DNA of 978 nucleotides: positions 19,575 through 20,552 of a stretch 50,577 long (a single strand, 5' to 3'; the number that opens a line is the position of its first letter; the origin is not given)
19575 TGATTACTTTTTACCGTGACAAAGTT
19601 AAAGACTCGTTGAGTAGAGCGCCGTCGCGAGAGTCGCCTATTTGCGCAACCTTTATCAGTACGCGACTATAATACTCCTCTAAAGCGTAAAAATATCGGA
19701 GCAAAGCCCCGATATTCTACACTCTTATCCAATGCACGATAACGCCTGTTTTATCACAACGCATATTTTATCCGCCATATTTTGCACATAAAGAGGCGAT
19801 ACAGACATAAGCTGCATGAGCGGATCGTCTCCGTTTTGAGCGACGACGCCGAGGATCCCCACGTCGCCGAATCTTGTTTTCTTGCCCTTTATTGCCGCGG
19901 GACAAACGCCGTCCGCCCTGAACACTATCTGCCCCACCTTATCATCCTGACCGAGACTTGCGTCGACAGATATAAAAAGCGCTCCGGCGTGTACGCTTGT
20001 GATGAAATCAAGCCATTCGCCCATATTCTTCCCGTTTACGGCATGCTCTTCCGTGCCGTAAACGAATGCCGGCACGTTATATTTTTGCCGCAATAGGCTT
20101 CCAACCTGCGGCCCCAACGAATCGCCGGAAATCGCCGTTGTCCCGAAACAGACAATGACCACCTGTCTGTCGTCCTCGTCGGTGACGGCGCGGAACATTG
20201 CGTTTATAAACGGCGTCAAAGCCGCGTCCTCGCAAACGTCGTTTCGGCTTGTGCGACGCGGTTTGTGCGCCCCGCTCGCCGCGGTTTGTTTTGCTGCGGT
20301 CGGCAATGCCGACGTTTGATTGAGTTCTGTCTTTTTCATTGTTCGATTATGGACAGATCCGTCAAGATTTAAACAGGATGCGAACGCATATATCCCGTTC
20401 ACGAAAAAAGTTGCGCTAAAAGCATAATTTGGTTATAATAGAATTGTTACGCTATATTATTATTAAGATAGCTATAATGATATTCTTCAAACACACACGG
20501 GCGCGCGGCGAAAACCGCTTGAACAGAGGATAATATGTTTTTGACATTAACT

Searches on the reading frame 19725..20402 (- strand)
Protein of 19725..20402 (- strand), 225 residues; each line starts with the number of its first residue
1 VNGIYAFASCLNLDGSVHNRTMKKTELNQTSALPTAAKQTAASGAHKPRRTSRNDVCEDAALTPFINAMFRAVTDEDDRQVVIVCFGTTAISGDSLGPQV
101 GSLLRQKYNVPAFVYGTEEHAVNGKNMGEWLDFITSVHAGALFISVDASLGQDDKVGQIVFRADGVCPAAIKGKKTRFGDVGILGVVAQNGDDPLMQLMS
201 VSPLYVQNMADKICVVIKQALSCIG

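Call 55: search_protein_families(library=pfam, proteins=[window:19725-20402:-], max_evalue=0.00001)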
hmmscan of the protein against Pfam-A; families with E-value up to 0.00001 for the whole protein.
window:19725-20402:- (225 aa): 1 family
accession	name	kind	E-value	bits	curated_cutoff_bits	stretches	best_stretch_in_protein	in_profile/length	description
PF06866.16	DUF1256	-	1.1e-27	97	27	1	58-213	6-161/164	Protein of unknown function (DUF1256)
